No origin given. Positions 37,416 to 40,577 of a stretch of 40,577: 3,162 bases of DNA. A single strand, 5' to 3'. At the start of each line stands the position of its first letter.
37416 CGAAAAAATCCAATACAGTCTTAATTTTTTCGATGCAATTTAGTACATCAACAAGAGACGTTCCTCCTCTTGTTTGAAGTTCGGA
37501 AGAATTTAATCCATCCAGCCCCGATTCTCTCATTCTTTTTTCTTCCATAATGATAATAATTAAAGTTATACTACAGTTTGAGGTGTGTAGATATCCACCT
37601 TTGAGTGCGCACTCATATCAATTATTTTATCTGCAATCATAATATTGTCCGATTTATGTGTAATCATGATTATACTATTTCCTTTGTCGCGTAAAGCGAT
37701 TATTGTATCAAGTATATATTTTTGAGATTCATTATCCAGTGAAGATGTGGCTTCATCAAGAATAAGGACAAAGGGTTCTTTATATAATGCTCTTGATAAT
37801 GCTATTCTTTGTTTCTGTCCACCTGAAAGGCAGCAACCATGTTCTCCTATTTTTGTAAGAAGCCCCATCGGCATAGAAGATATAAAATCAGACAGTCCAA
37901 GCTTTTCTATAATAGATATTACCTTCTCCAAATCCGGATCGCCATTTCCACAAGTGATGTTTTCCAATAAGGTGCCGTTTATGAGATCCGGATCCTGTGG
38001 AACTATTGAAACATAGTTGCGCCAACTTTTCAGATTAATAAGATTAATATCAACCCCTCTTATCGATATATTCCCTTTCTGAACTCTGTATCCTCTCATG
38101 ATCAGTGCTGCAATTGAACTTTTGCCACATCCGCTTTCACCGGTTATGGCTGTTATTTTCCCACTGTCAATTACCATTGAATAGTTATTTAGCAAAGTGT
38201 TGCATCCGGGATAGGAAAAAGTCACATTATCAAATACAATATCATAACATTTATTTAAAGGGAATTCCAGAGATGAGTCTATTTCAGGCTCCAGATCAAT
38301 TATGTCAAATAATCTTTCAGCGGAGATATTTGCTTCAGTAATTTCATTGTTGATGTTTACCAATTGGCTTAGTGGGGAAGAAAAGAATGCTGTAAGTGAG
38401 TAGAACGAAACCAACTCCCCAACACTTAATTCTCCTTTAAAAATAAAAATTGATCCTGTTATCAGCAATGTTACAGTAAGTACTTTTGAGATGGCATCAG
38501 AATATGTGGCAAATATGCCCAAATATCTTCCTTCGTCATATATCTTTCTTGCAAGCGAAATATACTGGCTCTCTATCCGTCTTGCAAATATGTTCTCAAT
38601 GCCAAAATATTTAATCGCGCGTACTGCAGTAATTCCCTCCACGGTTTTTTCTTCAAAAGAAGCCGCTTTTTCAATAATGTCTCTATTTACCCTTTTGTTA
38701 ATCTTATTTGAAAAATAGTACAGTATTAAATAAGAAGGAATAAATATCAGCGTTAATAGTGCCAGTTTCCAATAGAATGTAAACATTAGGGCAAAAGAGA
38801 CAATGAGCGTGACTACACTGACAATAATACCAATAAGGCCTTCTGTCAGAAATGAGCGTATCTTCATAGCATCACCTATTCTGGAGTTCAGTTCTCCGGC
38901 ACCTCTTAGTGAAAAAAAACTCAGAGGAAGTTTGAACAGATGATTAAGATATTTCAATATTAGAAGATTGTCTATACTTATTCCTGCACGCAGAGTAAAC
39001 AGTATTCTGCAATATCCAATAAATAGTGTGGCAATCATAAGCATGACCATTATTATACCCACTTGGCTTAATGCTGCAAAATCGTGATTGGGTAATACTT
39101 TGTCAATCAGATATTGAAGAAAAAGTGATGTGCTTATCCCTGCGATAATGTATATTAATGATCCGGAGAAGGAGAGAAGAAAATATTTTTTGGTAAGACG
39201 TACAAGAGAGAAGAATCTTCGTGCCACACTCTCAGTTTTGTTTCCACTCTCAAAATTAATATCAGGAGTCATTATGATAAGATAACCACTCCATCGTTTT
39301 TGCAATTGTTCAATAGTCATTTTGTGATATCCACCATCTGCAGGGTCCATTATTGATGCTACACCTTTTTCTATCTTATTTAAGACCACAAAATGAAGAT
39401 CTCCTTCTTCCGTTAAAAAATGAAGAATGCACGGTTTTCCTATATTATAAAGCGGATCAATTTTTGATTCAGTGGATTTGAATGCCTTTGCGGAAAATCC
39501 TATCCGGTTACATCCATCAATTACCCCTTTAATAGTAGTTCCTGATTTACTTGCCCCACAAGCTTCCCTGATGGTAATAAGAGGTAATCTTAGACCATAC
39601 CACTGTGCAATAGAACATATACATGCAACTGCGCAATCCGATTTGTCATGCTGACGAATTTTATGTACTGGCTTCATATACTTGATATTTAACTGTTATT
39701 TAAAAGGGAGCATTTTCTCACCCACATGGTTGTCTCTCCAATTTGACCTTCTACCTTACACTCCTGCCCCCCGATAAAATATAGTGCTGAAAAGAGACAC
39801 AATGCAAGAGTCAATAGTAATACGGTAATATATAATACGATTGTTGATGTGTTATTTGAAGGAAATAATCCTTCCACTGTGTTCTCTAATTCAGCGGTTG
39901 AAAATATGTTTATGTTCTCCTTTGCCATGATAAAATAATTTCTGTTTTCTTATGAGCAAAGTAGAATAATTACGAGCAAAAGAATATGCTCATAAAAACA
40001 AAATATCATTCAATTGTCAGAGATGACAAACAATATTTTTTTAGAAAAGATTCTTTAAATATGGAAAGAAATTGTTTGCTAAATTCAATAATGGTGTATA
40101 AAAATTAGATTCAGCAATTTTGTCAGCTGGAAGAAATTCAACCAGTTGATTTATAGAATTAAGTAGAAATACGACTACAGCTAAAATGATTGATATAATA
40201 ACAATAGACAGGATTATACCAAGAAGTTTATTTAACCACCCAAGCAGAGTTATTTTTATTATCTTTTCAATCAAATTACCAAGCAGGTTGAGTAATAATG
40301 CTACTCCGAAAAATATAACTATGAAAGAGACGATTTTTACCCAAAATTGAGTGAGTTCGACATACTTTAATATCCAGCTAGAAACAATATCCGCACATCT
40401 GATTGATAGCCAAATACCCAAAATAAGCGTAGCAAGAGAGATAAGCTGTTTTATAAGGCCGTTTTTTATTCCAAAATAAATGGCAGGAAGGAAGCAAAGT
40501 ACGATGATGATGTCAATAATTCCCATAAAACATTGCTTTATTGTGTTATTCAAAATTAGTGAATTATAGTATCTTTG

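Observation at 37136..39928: Compact PCAT operon with two GG-leader peptides: candidate unmodified bacteriocin system in a Bacteroidales-like genome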

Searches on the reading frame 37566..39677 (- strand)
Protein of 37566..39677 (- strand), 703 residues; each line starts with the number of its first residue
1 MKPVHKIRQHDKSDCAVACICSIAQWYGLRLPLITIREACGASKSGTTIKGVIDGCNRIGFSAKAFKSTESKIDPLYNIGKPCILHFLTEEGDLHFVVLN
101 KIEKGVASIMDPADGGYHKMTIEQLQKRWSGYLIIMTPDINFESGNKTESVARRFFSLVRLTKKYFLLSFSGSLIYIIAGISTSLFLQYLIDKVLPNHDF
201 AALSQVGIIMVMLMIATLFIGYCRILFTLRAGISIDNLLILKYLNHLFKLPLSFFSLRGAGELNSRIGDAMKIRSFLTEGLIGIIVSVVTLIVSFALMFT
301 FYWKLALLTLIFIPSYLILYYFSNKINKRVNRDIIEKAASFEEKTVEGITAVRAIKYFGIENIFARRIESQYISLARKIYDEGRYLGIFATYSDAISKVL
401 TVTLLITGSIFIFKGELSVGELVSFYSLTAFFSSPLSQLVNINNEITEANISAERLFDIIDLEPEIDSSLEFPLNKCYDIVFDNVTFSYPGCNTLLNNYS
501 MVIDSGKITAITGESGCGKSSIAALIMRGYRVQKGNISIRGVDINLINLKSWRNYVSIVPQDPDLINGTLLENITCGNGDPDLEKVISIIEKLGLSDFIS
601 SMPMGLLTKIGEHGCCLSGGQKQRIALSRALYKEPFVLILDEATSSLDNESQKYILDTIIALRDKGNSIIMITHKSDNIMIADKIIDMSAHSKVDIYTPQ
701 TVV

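Call 4: search_protein_families(library=pfam, proteins=[window:37566-39677:-], max_evalue=1)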
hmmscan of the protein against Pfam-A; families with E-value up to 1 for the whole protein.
window:37566-39677:- (703 aa): 16 families
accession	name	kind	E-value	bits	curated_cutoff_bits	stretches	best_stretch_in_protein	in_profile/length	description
PF00664.28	ABC_membrane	-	1.3e-41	143.6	28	1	167-436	2-274/274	ABC transporter transmembrane region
PF00005.33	ABC_tran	-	1.1e-28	101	25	1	496-645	1-137/137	ABC transporter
PF03412.21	Peptidase_C39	-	1.7e-27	96.3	22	1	7-139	5-131/133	Peptidase C39 family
PF02463.25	SMC_N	-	3.3e-07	30.4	40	1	603-690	135-213/220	RecF/RecN/SMC N terminal domain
PF13401.12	AAA_22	-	0.005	17.6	27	1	505-551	4-33/130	AAA domain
PF20720.3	nSTAND3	-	0.0086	16.2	27.2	1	503-534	14-45/155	Novel STAND NTPase 3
PF09818.15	ABC_ATPase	-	0.014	14.8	23.2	1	590-696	132-254/283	P-loop domain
PF13191.12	AAA_16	-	0.019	15.9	32.6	1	506-653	24-150/167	AAA ATPase domain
PF13555.12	AAA_29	-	0.022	15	27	1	500-522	16-38/61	P-loop containing region of AAA domain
PF13476.12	AAA_23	-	0.029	15.4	27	1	506-526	19-39/201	AAA domain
PF08510.17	PIG-P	-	0.03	14.6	39.3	1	166-224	10-68/121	PIG-P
PF03193.22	RsgA_GTPase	-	0.041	14.2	30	1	506-538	106-138/174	RsgA GTPase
PF17367.7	NiFe_hyd_3_EhaA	-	0.054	14.1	25.5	1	169-197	68-96/97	NiFe-hydrogenase-type-3 Eha complex subunit A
PF00158.32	Sigma54_activat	-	0.081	13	20.2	1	493-534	9-50/168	Sigma-54 interaction domain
PF00485.24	PRK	-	0.14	12.4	22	1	509-531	2-24/196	Phosphoribulokinase / Uridine kinase family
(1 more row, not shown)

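Call 5: search_protein_families(library=ncbifam, proteins=[window:37566-39677:-], max_evalue=1)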
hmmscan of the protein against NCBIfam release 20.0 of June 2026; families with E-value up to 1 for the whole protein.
window:37566-39677:- (703 aa): 194 families (the best 25 are shown)
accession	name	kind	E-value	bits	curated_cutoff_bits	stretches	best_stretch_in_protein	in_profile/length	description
TIGR01193.1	bacteriocin_ABC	subfamily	4.1e-118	395.8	523.85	1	9-690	1-683/708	peptide cleavage/export ABC transporter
TIGR03796.1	NHLM_micro_ABC1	equivalog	5.1e-109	365.5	853.3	1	7-689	5-685/710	NHLP family bacteriocin export ABC transporter peptidase/permease/ATPase subunit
TIGR01846.1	type_I_sec_HlyB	subfamily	1.7e-101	340.7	725.55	1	18-689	3-665/694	type I secretion system permease/ATPase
TIGR03375.1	type_I_sec_LssB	subfamily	8.5e-94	315.2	693.1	1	17-689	4-675/696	type I secretion system permease/ATPase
TIGR00958.1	3a01208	subfamily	1.1e-91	308.3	874.6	1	129-688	125-686/711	antigen peptide transporter 2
NF045998.1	cleave_ABC_plasm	equivalog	3.2e-85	286.8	500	1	9-680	2-665/673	Mbov_0121 family peptidase domain-containing ABC transporter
TIGR02203.1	MsbA_lipidA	equivalog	7.3e-84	282.3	602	1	153-690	3-543/572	lipid A export permease/ATP-binding protein MsbA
TIGR03797.1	NHLM_micro_ABC2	equivalog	1.5e-83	281.5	709.4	1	163-689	135-658/686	NHLP bacteriocin export ABC transporter permease/ATPase subunit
TIGR02204.1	MsbA_rel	hypoth_equivalog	3.2e-76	257.2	780.4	1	175-695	25-554/576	ABC transporter, permease/ATP-binding protein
NF045513.1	HepA_fam_ABC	equivalog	1.2e-70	238.6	725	1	204-689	95-582/610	heterocyst formation ABC transporter subunit HepA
NF008381.0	PRK11176.1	equivalog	1.7e-70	238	867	1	148-687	9-550/582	lipid A ABC transporter ATP-binding protein/permease MsbA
TIGR01842.1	type_I_sec_PrtD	subfamily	1.6e-66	225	510.15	1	166-690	8-528/544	type I secretion system permease/ATPase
NF008056.1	PRK10790.1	equivalog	2.3e-64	218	746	1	175-689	34-548/584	SmdB family multidrug efflux ABC transporter permease/ATP-binding protein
NF010178.0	PRK13657.1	equivalog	5.1e-64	216.7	733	1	174-689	29-543/588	glucan ABC transporter ATP-binding protein/ permease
TIGR02857.1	CydD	equivalog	3.2e-63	214.5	435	1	172-688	11-529/529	thiol reductant ABC exporter subunit CydD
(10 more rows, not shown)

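Call 11: find_related_loci(query=window:37566-39677:-, collection=genome_contigs, flank=6000)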
Query window:37566-39677:- (703 aa) in genome_contigs; peptide patterns used: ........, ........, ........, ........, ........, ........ (x = any residue, [..] = any of these).
132 stretches matched a pattern; 56 encode a relative of the query (tblastn E <= 1e-3); 56 distinct loci.
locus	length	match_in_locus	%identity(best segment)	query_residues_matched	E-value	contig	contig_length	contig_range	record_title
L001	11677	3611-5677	61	7-694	0e+0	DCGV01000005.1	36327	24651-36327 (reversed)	MAG TPA_asm: Bacteroidales bacterium UBA1769 UBA1769_contig_4272, whole genome shotgun sequence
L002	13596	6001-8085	41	6-694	5e-173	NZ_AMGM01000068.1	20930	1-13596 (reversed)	Cecembia lonarensis LW9 contig000068, whole genome shotgun sequence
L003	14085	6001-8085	40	6-694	7e-173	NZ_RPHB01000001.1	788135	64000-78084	Arthrospiribacter ruber strain DPMB0001 scaffold1, whole genome shotgun sequence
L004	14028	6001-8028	40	7-685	5e-172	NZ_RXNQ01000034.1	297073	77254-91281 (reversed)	Pedobacter sp. SYP-B3415 NODE_6, whole genome shotgun sequence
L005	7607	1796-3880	39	6-694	2e-172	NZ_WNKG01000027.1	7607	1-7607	Cyclobacterium salsum strain SYSU L10167 NODE_27_length_7607_cov_153.454_ID_8487, whole genome shotgun sequence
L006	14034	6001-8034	40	7-686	1e-171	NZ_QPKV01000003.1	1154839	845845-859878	Pedobacter chinensis strain JDX94 Scaffold2_1, whole genome shotgun sequence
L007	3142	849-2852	41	6-675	0e+0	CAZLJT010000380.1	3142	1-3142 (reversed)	MAG TPA_asm: uncultured Aquiflexum sp. isolate SRP319275_co1_317 genome assembly, contig: NODE_50203_length_3142_cov_4.2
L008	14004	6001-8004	41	6-675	1e-171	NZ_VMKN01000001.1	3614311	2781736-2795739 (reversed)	Litoribacter populi strain XAAS-A1 Scaffold1, whole genome shotgun sequence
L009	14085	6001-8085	40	6-694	1e-171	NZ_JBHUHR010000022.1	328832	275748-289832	Belliella marina strain CGMCC 1.15180 velvet_auto_105_22, whole genome shotgun sequence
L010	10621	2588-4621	41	6-685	4e-171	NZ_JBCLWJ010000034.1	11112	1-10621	Algoriphagus sp. SE2 34, whole genome shotgun sequence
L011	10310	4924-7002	40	6-692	4e-171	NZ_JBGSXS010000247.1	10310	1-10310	MAG: Aquiflexum sp. isolate JTS-RE71 k141_4906703, whole genome shotgun sequence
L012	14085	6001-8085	41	6-694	8e-171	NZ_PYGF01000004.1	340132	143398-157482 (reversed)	Cecembia rubra strain DSM 28057 Ga0181025_104, whole genome shotgun sequence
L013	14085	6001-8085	39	6-694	2e-170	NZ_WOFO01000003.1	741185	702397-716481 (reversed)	Cyclobacterium sp. SYSU L10401 NODE_3_length_741185_cov_150.115757, whole genome shotgun sequence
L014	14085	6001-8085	40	6-694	8e-170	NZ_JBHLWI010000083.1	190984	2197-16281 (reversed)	Fontibacter flavus strain CCM 7650 velvet_auto_127_83, whole genome shotgun sequence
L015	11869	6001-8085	40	6-694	8e-170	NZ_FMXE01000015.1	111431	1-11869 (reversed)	Algoriphagus alkaliphilus strain DSM 22703, whole genome shotgun sequence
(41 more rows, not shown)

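Call 19: search_solved_structures(query=window:37566-39677:-, show_alignments=2, max_evalue=1e-40)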
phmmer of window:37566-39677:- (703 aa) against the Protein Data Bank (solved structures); distinct sequences matched with E-value up to 1e-40: 195 (the best 60 are shown).
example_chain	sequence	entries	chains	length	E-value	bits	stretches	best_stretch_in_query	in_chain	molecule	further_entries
4ry2_A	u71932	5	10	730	3.9e-113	382.6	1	7-686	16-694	ABC-type bacteriocin transporter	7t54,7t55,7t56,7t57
8vp3_A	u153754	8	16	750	4.3e-113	382.4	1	7-686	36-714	ABC-type bacteriocin transporter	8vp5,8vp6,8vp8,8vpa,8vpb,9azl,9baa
4s0f_A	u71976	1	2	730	9.4e-113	381.3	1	7-686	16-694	ABC-type bacteriocin transporter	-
6v9z_A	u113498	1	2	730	6.6e-112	378.5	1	7-686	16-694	ABC-type bacteriocin transporter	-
8vp9_A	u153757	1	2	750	4e-111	375.9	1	6-686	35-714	ABC-type bacteriocin transporter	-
4f4c_A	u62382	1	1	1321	3.1e-105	356.5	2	225-689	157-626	Multidrug resistance protein pgp-1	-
36cg_U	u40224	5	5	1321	9.7e-105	354.8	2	213-691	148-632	Bile salt export pump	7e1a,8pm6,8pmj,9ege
7dv5_U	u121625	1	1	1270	1e-104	354.7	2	213-691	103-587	Bile salt export pump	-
8pmd_A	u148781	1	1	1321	2.5e-104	353.5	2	213-691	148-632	Bile salt export pump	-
9n1y_A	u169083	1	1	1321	8.8e-104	351.7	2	213-691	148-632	Bile salt export pump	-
6qex_A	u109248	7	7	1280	1.1e-101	344.7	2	218-686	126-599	Multidrug resistance protein 1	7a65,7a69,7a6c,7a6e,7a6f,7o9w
8sa0_A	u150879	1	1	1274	2.4e-101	343.6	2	218-686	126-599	ATP-dependent translocase ABCB1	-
8gmg_A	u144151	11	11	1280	2.5e-101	343.6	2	218-686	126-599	ATP-dependent translocase ABCB1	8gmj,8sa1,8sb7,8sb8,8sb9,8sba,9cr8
8y6h_A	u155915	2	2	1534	5.3e-101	342.5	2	218-686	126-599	ATP-dependent translocase ABCB1,mNeonGreen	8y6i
6qee_A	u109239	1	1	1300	7.1e-101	342.1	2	217-686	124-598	ABCB1HM-EQ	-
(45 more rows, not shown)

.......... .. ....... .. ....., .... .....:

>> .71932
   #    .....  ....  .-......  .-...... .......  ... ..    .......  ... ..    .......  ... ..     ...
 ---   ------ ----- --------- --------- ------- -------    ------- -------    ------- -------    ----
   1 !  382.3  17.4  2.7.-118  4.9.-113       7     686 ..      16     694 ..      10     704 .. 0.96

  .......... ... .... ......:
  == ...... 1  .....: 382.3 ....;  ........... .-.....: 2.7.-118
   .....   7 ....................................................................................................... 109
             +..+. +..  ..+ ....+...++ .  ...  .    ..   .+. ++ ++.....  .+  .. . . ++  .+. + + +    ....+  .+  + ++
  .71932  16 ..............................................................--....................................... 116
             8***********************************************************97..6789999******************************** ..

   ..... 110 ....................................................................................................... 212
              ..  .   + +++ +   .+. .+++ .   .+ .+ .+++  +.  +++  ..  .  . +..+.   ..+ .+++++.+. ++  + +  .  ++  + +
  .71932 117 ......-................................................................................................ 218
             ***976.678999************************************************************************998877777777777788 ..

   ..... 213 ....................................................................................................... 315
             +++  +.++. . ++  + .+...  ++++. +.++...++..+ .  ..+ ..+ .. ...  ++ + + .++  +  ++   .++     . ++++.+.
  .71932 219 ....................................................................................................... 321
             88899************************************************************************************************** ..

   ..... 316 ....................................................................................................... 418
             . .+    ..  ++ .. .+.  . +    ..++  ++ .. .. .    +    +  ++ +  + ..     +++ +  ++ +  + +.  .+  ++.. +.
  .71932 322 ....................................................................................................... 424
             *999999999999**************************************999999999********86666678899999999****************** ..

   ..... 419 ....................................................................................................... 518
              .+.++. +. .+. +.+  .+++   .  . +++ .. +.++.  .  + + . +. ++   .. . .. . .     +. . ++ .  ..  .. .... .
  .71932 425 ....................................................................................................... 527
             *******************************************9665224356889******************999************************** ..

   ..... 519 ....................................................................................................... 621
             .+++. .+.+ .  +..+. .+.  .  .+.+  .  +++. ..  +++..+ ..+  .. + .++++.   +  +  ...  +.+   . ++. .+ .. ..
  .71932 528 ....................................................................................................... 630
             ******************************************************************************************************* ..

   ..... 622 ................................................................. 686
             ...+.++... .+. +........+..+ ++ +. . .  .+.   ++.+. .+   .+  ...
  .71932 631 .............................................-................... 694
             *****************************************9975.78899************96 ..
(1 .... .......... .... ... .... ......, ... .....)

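Call 35: search_protein_families(library=ncbifam, proteins=[L002:4805-5968:+], max_evalue=0.001)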
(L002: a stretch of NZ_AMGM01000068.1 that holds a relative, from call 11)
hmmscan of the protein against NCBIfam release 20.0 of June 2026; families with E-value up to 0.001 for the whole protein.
L002:4805-5968:+ (388 aa): 8 families
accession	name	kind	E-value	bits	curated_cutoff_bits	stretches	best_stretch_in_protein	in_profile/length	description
TIGR01843.1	type_I_hlyD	subfamily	3.1e-29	102.2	208.65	2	184-376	215-408/422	HlyD family type I secretion periplasmic adaptor subunit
TIGR01730.1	RND_mfp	subfamily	1.7e-17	63.4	94.9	3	206-317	101-208/322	efflux RND transporter periplasmic adaptor subunit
TIGR01000.1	bacteriocin_acc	subfamily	7.8e-13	48.1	258.85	1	145-379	218-453/457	bacteriocin secretion accessory protein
NF007785.0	PRK10476.1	equivalog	1.5e-12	47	376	1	35-296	15-264/347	multidrug transporter subunit MdtN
TIGR03794.1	NHLM_micro_HlyD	equivalog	8.1e-12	44.8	156.2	1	28-320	20-337/421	NHLP bacteriocin system secretion protein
TIGR00998.1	8a0101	subfamily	1.5e-07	30.7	390.8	1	31-308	9-272/334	EmrA/EmrK family multidrug efflux transporter periplasmic adaptor subunit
NF002939.0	PRK03598.1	equivalog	9e-07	28.3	393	1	141-305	102-269/332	secretion protein HlyD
TIGR00999.1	8a0102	subfamily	8e-06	25.2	319.3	0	185-300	34-152/271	CzcB/NccB family metal efflux transporter periplasmic adaptor subunit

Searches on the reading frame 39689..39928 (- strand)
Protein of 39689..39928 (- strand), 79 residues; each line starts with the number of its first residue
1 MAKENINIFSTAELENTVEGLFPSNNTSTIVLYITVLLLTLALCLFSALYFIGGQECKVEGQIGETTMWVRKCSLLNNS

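Call 4: search_protein_families(library=pfam, proteins=[window:39689-39928:-], max_evalue=1)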
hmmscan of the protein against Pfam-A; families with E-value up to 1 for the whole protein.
window:39689-39928:- (79 aa): 1 family
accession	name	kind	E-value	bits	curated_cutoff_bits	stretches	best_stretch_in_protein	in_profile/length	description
PF17140.10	DUF5113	-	0.084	13.3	27.1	1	12-51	121-160/161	Domain of unknown function (DUF5113)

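Call 5: search_protein_families(library=ncbifam, proteins=[window:39689-39928:-], max_evalue=1)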
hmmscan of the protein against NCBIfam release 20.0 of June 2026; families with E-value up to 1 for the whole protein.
window:39689-39928:- (79 aa): 1 family
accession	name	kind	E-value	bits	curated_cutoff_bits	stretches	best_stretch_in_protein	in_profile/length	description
NF041581.1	SosA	equivalog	0.021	15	60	1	25-46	4-25/77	DNA damage-induced cell division inhibitor SosA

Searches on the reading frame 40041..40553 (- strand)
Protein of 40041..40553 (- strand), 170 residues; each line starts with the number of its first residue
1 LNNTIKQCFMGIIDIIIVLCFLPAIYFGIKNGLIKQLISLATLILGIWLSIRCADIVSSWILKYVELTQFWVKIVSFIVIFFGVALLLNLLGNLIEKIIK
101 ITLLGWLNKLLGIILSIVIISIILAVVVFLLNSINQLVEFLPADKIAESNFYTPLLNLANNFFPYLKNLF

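Call 4: search_protein_families(library=pfam, proteins=[window:40041-40553:-], max_evalue=1)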
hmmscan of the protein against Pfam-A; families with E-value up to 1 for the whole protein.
window:40041-40553:- (170 aa): 1 family
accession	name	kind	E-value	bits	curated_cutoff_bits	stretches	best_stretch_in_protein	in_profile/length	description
PF02674.22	Colicin_V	-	7.6e-26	91.3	29.3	1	13-158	1-142/144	Colicin V production protein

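Call 5: search_protein_families(library=ncbifam, proteins=[window:40041-40553:-], max_evalue=1)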
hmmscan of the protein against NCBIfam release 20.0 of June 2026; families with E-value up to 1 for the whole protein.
window:40041-40553:- (170 aa): 1 family
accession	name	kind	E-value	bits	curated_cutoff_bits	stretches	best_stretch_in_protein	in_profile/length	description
NF033740.0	MarP_fam_protase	equivalog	8e-11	41.6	250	1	13-135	1-121/390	MarP family serine protease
